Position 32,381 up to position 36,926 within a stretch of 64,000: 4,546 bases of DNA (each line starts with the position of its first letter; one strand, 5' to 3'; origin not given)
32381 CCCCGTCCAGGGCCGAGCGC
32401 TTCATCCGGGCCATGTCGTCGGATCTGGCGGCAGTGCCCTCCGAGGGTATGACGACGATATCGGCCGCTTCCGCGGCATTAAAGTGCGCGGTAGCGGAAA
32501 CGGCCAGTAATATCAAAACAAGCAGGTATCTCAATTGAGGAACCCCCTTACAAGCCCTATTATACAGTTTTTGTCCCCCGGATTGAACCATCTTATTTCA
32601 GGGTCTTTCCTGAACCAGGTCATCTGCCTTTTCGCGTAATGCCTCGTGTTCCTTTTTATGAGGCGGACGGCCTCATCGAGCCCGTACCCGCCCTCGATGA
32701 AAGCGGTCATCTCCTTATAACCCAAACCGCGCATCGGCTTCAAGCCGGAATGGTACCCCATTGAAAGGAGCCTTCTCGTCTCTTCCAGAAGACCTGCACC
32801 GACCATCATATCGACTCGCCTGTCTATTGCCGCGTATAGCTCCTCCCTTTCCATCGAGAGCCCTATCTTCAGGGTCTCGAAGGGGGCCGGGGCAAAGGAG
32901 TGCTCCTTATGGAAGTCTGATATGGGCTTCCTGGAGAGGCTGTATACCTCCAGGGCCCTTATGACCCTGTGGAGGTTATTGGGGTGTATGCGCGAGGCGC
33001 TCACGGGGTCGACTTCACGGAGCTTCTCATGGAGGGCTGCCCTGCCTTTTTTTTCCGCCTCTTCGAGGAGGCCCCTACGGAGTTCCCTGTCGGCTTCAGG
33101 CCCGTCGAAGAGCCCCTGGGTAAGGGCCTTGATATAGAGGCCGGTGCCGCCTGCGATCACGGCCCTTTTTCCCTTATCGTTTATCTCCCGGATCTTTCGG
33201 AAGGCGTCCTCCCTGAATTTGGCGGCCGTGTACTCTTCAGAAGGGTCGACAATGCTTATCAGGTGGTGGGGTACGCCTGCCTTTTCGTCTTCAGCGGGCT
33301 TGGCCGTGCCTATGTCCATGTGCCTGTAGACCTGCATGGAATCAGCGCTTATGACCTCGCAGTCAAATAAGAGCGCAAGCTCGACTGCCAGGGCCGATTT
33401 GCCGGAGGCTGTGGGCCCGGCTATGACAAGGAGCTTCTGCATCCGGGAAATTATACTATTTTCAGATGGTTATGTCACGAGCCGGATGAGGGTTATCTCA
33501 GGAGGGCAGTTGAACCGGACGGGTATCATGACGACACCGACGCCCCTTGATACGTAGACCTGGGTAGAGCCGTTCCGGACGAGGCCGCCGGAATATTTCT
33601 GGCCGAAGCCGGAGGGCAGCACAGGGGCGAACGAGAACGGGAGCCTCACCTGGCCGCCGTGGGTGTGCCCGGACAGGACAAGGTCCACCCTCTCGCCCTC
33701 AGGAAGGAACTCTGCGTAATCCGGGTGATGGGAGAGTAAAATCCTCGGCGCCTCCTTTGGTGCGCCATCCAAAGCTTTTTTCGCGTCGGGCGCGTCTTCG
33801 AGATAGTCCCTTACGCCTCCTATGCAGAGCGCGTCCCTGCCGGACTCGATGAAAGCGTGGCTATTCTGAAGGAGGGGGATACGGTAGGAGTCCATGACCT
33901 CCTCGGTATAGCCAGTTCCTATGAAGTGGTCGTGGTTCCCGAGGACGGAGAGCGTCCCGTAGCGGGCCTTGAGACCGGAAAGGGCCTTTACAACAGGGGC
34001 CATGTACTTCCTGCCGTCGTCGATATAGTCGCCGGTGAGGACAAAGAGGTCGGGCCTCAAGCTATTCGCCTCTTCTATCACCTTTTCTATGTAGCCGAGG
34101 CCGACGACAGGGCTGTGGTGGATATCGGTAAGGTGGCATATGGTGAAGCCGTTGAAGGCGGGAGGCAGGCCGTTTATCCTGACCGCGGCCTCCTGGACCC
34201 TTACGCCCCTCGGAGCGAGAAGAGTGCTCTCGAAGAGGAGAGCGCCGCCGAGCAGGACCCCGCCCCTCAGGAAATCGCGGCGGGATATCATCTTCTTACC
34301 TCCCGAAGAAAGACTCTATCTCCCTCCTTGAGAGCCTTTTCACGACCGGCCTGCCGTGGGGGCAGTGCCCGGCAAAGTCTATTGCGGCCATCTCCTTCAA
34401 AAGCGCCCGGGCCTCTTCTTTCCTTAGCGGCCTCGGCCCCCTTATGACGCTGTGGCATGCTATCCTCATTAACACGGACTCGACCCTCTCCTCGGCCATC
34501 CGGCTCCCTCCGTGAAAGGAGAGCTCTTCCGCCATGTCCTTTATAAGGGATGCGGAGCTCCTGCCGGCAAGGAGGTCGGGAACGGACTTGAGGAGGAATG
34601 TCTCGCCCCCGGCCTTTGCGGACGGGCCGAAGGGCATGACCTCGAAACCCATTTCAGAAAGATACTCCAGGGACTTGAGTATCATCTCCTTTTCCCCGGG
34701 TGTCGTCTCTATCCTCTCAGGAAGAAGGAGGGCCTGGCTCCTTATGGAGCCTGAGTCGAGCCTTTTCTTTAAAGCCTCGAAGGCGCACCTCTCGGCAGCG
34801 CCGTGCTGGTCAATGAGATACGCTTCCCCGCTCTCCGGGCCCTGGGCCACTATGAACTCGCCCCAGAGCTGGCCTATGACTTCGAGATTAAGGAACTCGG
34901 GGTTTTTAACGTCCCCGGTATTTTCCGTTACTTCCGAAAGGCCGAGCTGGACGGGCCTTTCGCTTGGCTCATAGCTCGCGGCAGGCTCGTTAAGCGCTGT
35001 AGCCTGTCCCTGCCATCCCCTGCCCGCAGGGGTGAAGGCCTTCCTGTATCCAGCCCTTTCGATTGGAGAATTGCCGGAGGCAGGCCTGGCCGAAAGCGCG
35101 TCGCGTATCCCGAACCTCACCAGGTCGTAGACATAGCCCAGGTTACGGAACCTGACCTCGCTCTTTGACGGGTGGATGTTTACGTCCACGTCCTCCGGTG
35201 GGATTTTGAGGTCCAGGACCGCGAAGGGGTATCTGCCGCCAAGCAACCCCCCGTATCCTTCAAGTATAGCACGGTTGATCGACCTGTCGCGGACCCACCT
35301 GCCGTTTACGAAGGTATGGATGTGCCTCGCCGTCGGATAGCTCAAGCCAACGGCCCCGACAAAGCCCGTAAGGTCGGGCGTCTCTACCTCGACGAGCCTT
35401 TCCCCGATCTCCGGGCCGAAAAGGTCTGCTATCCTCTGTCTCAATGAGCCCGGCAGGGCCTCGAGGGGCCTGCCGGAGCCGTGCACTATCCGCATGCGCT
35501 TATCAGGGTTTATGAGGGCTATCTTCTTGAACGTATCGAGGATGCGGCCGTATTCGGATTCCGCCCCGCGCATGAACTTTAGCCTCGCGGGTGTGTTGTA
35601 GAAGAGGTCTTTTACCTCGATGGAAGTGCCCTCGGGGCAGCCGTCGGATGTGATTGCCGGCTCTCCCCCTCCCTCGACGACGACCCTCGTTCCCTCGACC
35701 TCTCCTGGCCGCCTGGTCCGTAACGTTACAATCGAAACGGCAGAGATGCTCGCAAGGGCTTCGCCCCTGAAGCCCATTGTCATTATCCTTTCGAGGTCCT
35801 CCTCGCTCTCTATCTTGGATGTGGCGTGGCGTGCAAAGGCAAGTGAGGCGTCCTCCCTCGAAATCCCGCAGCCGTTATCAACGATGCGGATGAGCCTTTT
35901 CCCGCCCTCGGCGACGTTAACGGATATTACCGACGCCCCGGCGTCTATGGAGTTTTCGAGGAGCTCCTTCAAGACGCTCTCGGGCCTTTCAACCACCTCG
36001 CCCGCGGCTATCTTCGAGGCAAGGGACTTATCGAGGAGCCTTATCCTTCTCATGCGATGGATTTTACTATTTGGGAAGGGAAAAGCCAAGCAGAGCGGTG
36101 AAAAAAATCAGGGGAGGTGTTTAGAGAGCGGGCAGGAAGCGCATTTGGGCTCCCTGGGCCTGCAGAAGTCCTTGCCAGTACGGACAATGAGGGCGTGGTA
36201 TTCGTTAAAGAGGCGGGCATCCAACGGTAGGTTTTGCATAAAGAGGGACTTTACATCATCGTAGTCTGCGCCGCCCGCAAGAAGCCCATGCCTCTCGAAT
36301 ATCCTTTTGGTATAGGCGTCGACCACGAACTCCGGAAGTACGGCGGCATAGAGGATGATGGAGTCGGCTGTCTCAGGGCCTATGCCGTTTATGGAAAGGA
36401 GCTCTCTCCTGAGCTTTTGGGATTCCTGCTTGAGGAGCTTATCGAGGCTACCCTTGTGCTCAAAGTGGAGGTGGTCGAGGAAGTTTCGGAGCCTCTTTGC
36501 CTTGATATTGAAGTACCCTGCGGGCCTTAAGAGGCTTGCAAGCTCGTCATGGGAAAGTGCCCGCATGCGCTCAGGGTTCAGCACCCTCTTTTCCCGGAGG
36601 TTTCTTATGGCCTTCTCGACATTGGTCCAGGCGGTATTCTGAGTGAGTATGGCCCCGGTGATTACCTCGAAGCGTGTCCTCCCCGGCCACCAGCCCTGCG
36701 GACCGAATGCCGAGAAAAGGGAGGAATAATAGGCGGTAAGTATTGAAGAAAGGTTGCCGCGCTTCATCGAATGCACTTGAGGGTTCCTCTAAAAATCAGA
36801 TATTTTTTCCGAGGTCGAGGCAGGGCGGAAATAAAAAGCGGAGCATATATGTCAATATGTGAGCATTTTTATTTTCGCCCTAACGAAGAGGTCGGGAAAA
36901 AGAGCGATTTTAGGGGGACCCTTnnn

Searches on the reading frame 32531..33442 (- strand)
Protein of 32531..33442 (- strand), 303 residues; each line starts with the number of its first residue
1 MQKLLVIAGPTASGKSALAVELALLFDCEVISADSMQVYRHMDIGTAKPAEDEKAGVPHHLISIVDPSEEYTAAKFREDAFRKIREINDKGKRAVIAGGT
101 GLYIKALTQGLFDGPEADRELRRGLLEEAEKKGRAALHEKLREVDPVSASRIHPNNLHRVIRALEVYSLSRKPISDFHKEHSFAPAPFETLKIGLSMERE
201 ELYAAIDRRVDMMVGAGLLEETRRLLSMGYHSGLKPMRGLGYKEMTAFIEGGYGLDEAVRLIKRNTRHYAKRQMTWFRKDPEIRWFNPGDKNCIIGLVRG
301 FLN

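Call 69: search_protein_families(library=pfam, proteins=[window:32531-33442:-], max_evalue=0.00001)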
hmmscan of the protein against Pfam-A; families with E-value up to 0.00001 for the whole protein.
window:32531-33442:- (303 aa): 2 families
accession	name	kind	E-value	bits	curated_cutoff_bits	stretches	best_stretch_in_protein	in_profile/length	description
PF01715.23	IPPT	-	8.6e-93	310.9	23.6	1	37-280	1-243/243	IPP transferase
PF01745.22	IPT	-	4.9e-07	29.8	20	1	3-59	2-58/233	Isopentenyl transferase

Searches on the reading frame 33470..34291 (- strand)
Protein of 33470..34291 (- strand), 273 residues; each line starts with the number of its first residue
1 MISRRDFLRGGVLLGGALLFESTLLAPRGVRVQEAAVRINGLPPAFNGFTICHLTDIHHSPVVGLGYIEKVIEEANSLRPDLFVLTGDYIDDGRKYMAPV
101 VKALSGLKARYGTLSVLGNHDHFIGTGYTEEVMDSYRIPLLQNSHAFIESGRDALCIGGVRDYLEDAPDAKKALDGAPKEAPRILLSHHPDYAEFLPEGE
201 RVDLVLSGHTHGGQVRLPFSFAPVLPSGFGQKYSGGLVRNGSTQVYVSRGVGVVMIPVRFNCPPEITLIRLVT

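Call 69: search_protein_families(library=pfam, proteins=[window:33470-34291:-], max_evalue=0.00001)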
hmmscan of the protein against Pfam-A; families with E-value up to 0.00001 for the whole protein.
window:33470-34291:- (273 aa): 1 family
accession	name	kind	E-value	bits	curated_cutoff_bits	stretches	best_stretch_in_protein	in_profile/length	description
PF00149.33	Metallophos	-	5.5e-16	60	21.5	1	50-212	2-190/191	Calcineurin-like phosphoesterase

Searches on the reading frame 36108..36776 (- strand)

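Call 70: search_protein_families(library=pfam, proteins=[window:36108-36776:-], max_evalue=0.00001)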
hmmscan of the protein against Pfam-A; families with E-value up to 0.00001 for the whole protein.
window:36108-36776:- (222 aa): 1 family
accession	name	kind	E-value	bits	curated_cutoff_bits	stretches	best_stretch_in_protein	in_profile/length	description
PF00730.31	HhH-GPD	-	2.9e-14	53.8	26.2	1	41-183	2-106/108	HhH-GPD superfamily base excision DNA repair protein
